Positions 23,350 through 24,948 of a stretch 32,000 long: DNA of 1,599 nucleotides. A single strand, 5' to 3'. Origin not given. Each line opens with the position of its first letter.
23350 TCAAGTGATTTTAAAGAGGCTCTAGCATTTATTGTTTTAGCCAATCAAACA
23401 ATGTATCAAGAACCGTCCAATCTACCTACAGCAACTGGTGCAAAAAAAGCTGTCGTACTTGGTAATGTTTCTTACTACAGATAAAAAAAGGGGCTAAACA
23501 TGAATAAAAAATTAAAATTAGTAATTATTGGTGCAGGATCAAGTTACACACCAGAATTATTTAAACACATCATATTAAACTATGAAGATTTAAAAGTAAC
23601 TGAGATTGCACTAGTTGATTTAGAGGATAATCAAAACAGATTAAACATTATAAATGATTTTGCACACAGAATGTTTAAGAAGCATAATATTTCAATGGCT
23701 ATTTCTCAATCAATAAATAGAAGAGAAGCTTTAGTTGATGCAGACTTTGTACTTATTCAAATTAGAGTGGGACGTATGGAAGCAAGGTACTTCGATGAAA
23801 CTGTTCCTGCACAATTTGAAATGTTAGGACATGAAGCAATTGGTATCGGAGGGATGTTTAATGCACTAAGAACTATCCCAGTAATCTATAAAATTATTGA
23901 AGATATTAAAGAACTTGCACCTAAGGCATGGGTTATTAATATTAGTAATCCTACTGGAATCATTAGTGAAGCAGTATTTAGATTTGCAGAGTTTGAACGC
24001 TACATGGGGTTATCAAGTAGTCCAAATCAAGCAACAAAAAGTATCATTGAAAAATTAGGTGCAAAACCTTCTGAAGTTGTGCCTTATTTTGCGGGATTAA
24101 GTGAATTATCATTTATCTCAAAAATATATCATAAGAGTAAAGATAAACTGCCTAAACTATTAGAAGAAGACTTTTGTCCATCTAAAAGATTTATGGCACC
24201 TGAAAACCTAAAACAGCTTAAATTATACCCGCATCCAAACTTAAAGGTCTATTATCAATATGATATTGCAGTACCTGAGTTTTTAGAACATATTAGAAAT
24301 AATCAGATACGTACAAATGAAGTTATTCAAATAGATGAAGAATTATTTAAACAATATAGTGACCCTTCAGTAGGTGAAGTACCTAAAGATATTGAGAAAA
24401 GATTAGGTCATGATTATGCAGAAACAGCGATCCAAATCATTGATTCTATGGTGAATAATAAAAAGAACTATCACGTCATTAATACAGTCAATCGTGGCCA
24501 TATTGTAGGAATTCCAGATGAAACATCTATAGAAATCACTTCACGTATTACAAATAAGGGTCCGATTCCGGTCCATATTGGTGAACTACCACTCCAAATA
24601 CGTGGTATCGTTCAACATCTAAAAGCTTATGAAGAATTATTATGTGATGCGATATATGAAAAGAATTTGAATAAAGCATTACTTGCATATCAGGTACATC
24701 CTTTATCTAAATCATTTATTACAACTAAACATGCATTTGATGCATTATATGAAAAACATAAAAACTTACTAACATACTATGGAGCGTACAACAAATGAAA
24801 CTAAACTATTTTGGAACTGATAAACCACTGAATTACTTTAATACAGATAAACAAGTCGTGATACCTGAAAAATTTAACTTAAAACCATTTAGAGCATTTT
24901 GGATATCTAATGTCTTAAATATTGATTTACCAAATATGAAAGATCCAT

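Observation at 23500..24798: GH4-like enzyme next to anmK has lost both canonical Mn2+ ligands (Cys to Ser172, His to Glu202)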

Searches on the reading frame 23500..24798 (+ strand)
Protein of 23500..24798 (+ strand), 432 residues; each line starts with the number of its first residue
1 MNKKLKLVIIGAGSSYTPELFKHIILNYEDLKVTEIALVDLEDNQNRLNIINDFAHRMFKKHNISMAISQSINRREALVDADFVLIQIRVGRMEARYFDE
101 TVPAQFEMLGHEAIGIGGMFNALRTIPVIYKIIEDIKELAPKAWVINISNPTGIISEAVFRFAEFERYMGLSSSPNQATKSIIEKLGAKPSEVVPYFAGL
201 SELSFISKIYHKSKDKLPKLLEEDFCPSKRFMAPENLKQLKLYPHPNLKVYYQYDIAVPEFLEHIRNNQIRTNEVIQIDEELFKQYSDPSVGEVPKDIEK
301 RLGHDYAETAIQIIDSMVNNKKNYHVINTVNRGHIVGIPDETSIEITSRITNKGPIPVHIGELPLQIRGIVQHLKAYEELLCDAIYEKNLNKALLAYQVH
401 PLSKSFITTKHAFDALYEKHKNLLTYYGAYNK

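Call 3: search_protein_families(library=pfam, proteins=[window:23500-24798:+])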
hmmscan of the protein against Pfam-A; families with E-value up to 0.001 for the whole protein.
window:23500-24798:+ (432 aa): 3 families
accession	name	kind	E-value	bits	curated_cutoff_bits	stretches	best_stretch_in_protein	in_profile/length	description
PF02056.22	Glyco_hydro_4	-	2.3e-47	161.4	23.2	1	6-185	1-180/183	Family 4 glycosyl hydrolase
PF11975.13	Glyco_hydro_4C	-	3.3e-35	122.4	24.1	1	197-402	1-210/211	Family 4 glycosyl hydrolase C-terminal domain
PF00056.29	Ldh_1_N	-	0.00039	20.9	27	0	126-166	95-135/141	lactate/malate dehydrogenase, NAD binding domain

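Call 4: search_solved_structures(query=window:23500-24798:+, show_alignments=4)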
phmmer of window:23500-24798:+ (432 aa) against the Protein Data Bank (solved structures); distinct sequences matched with E-value up to 0.001: 14.
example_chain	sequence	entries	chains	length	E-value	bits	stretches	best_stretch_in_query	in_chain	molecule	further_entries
5c3m_A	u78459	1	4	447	2e-88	300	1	1-425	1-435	Putative 6-phospho-beta-glucosidase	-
1s6y_A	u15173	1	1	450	2.4e-87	296.5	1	1-426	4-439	6-phospho-beta-glucosidase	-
1up7_A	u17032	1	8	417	1.3e-55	191.9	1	5-421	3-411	6-PHOSPHO-BETA-GLUCOSIDASE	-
1up6_A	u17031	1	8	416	2e-55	191.3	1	5-421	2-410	6-PHOSPHO-BETA-GLUCOSIDASE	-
1up4_A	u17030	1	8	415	2.2e-55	191.2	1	6-421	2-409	6-PHOSPHO-BETA-GLUCOSIDASE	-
6wbt_A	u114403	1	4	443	8.9e-47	162.8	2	1-222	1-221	cellulase IBT99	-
6vc6_A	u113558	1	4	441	2e-40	141.9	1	3-423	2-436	6-phospho-alpha-glucosidase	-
1u8x_X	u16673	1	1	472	7.2e-32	113.7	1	3-395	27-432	Maltose-6'-phosphate glucosidase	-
6dux_A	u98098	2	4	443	2.1e-28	102.3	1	3-410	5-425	6-phospho-alpha-glucosidase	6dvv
3fef_A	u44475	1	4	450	7.1e-14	54.5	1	73-218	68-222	Putative glucosidase lplD, ALPHA-GALACTURONIDASE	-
1obb_A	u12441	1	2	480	2.3e-12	49.5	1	5-271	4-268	ALPHA-GLUCOSIDASE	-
3u95_A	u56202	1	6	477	5.6e-10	41.6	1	6-224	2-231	Glycoside hydrolase, family 4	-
7br4_A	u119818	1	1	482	2.7e-08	36.1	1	5-223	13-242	Alpha-glucosidase, putative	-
1vjt_A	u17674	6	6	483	2.9e-08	36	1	5-223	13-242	alpha-glucosidase | Alpha-glucosidase, putative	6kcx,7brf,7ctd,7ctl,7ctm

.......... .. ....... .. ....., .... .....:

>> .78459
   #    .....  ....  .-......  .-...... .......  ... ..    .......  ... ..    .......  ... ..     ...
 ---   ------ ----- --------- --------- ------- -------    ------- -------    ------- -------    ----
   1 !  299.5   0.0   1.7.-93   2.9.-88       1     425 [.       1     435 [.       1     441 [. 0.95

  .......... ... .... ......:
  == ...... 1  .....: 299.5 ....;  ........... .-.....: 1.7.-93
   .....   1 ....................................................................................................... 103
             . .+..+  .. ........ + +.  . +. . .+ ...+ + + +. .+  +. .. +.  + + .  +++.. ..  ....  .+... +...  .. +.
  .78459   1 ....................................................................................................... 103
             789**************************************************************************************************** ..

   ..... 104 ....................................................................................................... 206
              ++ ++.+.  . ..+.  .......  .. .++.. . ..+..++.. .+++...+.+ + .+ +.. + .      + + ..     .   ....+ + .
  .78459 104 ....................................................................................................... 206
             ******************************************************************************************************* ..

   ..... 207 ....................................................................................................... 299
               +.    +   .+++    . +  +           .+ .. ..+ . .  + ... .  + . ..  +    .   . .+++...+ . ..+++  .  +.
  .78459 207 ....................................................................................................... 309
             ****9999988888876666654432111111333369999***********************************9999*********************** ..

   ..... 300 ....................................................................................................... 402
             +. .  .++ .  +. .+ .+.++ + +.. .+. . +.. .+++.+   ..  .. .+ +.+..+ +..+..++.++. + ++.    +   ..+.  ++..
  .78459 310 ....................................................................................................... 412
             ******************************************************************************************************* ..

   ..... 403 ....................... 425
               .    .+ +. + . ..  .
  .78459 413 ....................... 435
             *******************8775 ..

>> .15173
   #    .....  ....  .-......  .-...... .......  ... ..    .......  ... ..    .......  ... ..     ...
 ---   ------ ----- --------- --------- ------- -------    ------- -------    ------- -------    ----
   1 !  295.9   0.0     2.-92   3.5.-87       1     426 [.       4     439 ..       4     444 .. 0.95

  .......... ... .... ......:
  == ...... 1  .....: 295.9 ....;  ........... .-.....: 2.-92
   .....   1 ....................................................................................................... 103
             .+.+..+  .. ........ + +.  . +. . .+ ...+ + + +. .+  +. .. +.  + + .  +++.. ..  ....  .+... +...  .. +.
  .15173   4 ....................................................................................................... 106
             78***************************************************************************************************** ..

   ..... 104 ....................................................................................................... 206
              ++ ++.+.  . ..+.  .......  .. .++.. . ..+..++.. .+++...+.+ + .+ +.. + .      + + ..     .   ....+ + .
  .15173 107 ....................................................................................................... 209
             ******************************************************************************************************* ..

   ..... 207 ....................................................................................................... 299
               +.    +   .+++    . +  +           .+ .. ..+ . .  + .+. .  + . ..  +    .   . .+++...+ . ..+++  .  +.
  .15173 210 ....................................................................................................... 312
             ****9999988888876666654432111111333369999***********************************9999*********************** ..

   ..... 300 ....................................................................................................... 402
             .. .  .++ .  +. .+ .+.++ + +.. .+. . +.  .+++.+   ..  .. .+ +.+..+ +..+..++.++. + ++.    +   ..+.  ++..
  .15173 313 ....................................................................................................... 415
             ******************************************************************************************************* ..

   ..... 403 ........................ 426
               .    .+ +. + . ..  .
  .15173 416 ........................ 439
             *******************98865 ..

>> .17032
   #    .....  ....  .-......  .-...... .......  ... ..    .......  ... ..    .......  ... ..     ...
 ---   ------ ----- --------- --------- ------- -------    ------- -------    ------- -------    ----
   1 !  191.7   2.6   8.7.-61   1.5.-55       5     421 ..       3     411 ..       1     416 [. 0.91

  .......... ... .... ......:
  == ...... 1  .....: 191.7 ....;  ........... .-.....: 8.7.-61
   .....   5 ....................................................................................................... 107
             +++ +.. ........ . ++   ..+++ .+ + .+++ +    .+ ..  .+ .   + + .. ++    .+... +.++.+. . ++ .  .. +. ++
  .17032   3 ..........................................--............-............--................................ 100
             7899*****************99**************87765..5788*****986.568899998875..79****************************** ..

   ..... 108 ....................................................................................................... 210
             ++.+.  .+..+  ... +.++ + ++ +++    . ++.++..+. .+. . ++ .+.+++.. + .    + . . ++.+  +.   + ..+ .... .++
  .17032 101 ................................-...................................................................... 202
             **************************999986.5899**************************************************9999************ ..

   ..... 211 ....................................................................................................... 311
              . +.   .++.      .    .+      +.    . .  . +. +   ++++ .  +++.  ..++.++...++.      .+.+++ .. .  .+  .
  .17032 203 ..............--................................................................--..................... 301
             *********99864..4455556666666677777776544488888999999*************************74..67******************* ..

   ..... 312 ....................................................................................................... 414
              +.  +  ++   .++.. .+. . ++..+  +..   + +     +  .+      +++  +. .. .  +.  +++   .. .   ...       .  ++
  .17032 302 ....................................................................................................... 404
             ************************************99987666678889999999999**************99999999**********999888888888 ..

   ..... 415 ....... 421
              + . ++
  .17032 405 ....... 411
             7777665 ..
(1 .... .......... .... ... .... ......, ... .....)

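Call 5: search_protein_families(library=ncbifam, proteins=[window:23500-24798:+])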
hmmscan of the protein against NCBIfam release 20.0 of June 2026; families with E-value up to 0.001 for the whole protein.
window:23500-24798:+ (432 aa): 3 families
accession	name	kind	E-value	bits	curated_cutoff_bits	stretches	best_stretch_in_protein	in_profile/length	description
NF011657.0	PRK15076.1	subfamily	4.3e-55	187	486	1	4-425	2-427/432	alpha-galactosidase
NF041089.1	alpha_gluc_AglA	equivalog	5.3e-21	75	650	2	6-220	2-218/464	alpha-glucosidase AglA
NF004863.0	PRK06223.1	subfamily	6.3e-05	22.3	283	0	127-172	98-145/313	malate dehydrogenase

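Call 7: find_homologous_proteins(query=window:23500-24798:+, max_evalue=1e-20)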
Query window:23500-24798:+ (432 aa): 2753 proteins with E <= 1e-20 among 7247 candidates; the best 120 are listed.
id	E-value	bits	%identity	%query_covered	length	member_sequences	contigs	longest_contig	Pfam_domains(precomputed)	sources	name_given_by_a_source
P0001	1.5e-280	948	98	100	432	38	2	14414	PF11975.14,PF02056.23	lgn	-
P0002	1.0e-232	790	81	100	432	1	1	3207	PF11975.14,PF02056.23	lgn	-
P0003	1.3e-220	750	77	100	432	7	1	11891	PF11975.14,PF02056.23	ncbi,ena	ncbi:MAG: hypothetical protein WCZ19_02315 [Acholeplasma sp.]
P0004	2.3e-219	746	77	100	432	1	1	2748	PF11975.14,PF02056.23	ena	-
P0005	6.5e-217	738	75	100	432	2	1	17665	PF11975.14,PF02056.23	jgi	-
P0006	1.9e-215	733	75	100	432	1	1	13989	PF11975.14,PF02056.23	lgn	-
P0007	4.7e-214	729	74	100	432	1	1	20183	PF11975.14,PF02056.23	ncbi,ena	-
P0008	4.0e-213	726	73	100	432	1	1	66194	PF11975.14,PF02056.23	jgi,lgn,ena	jgi:6-phospho-beta-glucosidase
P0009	3.7e-212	722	73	100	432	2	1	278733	PF11975.14,PF02056.23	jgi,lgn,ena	jgi:6-phospho-beta-glucosidase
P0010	3.6e-191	653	65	100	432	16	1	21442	PF11975.14,PF02056.23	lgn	-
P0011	6.5e-169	580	60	100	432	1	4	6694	PF11975.14,PF00056.30,PF02056.23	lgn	-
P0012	1.4e-167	576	59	99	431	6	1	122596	PF11975.14,PF00056.30,PF02056.23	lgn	-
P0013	1.5e-166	572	58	100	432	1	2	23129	PF11975.14,PF02056.23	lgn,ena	-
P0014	2.2e-145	502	52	100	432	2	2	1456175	PF11975.14,PF02056.23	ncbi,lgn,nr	ncbi:6-phospho-beta-glucosidase [Acholeplasma hippikon]|nr:6-phospho-beta-glucosidase [Acholeplasma 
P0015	4.2e-133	462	50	99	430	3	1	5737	PF11975.14,PF02056.23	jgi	-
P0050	2.6e-124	433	46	99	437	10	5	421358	PF11975.14,PF02056.23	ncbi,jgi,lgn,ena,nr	ncbi:MAG: 6-phospho-beta-glucosidase [Tenericutes bacterium HGW-Tenericutes-2]|jgi:6-phospho-beta-gl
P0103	1.1e-114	401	44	99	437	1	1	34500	PF11975.14,PF02056.23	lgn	-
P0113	1.1e-109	385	42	99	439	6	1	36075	PF11975.14,PF02056.23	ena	-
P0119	6.0e-101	356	41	99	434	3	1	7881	PF11975.14,PF02056.23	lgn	-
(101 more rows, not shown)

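Call 13: find_encoding_contigs(protein=P0009, flank=10000, max_places=2)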
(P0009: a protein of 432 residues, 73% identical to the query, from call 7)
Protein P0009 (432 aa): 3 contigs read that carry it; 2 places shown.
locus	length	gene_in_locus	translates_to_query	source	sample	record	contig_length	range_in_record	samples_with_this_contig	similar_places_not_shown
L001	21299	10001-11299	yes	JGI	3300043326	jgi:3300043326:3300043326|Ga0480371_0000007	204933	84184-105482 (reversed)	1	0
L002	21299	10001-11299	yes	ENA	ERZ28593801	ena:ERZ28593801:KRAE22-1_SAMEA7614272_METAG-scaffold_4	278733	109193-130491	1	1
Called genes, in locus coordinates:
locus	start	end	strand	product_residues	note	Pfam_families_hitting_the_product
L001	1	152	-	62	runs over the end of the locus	PF00830:Ribosomal_L28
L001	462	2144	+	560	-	PF02734:Dak2, PF21645:FakA-like_M, PF13684:FakA-like_C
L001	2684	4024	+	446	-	PF09903:DUF2130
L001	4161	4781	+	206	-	-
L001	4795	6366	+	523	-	PF09992:NAGPA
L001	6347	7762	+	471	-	PF01565:FAD_binding_4, PF02913:FAD-oxidase_C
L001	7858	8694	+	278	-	PF01418:HTH_6, PF13580:SIS_2 (faint), PF01380:SIS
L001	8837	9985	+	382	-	PF03702:AnmK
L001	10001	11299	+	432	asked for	PF02056:Glyco_hydro_4, PF11975:Glyco_hydro_4C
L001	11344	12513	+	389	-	PF02638:GHL10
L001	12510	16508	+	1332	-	-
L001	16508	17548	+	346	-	PF00144:Beta-lactamase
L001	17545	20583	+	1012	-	PF22359:Big-like (faint), PF21461:HL_N-beta (faint), PF26182:Ig_NUP210_5th (faint), PF26918:Ig_Eae (faint), PF02368:Big_2, PF01510:Amidase_2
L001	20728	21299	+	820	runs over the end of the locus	-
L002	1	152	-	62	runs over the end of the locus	PF00830:Ribosomal_L28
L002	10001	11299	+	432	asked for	PF02056:Glyco_hydro_4, PF11975:Glyco_hydro_4C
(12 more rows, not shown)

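Call 17: find_encoding_contigs(protein=P0010, flank=10000, max_places=1)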
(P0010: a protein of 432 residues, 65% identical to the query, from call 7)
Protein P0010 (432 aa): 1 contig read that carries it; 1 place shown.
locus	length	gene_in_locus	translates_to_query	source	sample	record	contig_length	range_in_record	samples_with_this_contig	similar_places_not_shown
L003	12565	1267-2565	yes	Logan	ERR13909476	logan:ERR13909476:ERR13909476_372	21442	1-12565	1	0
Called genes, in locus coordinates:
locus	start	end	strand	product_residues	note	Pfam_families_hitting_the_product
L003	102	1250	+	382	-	PF03702:AnmK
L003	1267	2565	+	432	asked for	PF02056:Glyco_hydro_4, PF11975:Glyco_hydro_4C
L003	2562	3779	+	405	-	PF02638:GHL10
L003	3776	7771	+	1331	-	PF02638:GHL10, PF02065:Melibiase (faint), PF02638:GHL10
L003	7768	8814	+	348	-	PF00144:Beta-lactamase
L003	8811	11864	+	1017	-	PF26182:Ig_NUP210_5th (faint), PF26918:Ig_Eae (faint), PF02368:Big_2 (weak), PF13229:Beta_helix (weak), PF02368:Big_2 (weak), PF01510:Amidase_2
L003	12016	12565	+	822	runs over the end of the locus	-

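Call 18: find_encoding_contigs(protein=P0012, flank=10000, max_places=1)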
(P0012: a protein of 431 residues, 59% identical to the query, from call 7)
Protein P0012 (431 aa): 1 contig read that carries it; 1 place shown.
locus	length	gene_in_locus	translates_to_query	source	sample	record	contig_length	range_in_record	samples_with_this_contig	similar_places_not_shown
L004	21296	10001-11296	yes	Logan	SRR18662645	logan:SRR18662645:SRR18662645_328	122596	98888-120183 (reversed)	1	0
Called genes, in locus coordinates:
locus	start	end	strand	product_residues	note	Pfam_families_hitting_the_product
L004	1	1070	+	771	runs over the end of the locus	PF09471:Peptidase_M64, PF13306:LRR_5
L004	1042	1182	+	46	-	-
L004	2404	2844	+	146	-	-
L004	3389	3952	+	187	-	-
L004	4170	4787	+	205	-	-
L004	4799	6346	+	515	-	PF09992:NAGPA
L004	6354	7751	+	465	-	PF01565:FAD_binding_4, PF02913:FAD-oxidase_C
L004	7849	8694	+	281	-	PF01418:HTH_6, PF01380:SIS, PF13580:SIS_2 (weak)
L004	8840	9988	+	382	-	PF03702:AnmK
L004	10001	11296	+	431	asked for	PF00056:Ldh_1_N (faint), PF02056:Glyco_hydro_4, PF11975:Glyco_hydro_4C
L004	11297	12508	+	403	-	PF02638:GHL10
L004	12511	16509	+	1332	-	-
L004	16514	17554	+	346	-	PF00144:Beta-lactamase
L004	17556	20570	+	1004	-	PF02368:Big_2 (weak), PF23486:Ig_TMEM132_5th (faint), PF21461:HL_N-beta (faint), PF26182:Ig_NUP210_5th (faint), PF26918:Ig_Eae (faint), PF02368:Big_2 (weak), PF01510:Amidase_2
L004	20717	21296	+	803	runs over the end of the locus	PF19077:Big_13 (weak)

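Call 19: find_encoding_contigs(protein=P0014, flank=10000, max_places=1)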
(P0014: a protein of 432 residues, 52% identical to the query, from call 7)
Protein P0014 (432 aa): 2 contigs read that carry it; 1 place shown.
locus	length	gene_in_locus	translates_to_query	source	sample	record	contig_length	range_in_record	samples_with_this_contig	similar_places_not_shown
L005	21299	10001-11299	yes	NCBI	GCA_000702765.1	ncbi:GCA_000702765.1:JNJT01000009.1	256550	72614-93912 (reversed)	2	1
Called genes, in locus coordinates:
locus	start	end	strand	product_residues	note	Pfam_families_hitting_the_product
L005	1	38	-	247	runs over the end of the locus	-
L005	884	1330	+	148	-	-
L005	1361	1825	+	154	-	-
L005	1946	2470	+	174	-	PF13302:Acetyltransf_3, PF00583:Acetyltransf_1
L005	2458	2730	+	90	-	-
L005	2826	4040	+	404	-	PF03315:SDH_beta, PF03313:SDH_alpha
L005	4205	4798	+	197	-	-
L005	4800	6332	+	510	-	PF09992:NAGPA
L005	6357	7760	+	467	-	PF01565:FAD_binding_4, PF02913:FAD-oxidase_C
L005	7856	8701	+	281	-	PF01418:HTH_6, PF13580:SIS_2 (faint), PF01380:SIS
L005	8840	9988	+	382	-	PF03702:AnmK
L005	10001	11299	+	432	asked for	PF02056:Glyco_hydro_4, PF11975:Glyco_hydro_4C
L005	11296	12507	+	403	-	PF02638:GHL10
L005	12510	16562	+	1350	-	PF02638:GHL10, PF02065:Melibiase (faint), PF13287:Fn3_assoc (faint), PF02638:GHL10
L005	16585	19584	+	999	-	PF02368:Big_2 (weak), PF22359:Big-like (faint), PF26182:Ig_NUP210_5th (faint), PF13229:Beta_helix (weak), PF02368:Big_2 (weak), PF01510:Amidase_2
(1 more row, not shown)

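Call 20: find_encoding_contigs(protein=P0113, flank=10000, max_places=1)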
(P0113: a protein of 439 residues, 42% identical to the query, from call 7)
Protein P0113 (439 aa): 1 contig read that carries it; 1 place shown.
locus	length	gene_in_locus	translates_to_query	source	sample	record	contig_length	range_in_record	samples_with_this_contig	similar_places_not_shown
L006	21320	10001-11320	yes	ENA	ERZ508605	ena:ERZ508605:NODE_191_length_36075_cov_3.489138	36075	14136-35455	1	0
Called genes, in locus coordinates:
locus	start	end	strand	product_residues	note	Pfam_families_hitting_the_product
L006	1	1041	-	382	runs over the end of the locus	PF13529:Peptidase_C39_2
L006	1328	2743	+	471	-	PF00480:ROK (weak)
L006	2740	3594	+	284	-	PF02585:PIG-L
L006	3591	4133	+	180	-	PF00657:Lipase_GDSL, PF13472:Lipase_GDSL_2, PF04311:DUF459 (weak)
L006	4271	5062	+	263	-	PF01012:ETF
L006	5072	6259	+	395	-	PF01012:ETF, PF00766:ETF_alpha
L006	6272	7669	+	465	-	PF01565:FAD_binding_4, PF02913:FAD-oxidase_C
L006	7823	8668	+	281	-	PF01418:HTH_6, PF01380:SIS, PF13580:SIS_2 (weak)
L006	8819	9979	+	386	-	PF03702:AnmK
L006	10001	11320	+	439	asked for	PF02056:Glyco_hydro_4, PF11975:Glyco_hydro_4C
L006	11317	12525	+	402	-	PF02638:GHL10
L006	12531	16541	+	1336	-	PF02638:GHL10, PF14871:GHL6 (faint), PF02638:GHL10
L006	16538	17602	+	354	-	PF00144:Beta-lactamase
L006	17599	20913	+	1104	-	PF02368:Big_2 (weak), PF22359:Big-like (faint), PF23486:Ig_TMEM132_5th (faint), PF26182:Ig_NUP210_5th (faint), PF26918:Ig_Eae (faint), PF02368:Big_2, PF01510:Amidase_2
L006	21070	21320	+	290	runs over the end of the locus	?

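Call 21: find_encoding_contigs(protein=P0103, flank=10000, max_places=1)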
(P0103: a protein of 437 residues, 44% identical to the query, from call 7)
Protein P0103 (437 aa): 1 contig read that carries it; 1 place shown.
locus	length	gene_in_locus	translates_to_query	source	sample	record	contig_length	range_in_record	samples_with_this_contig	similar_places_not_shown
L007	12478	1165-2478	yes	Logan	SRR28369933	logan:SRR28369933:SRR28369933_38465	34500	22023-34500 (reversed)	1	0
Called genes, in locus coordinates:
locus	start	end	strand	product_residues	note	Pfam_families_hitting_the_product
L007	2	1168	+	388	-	?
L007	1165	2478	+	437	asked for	PF02056:Glyco_hydro_4, PF11975:Glyco_hydro_4C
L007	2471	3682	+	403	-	PF02638:GHL10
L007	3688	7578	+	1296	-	PF02638:GHL10, PF02065:Melibiase (faint), PF02638:GHL10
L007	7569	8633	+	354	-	PF00144:Beta-lactamase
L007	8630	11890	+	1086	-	PF21461:HL_N-beta (faint), PF22359:Big-like (faint), PF26182:Ig_NUP210_5th (faint), PF26918:Ig_Eae (faint), PF02368:Big_2 (weak), PF01510:Amidase_2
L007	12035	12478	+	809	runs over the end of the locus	-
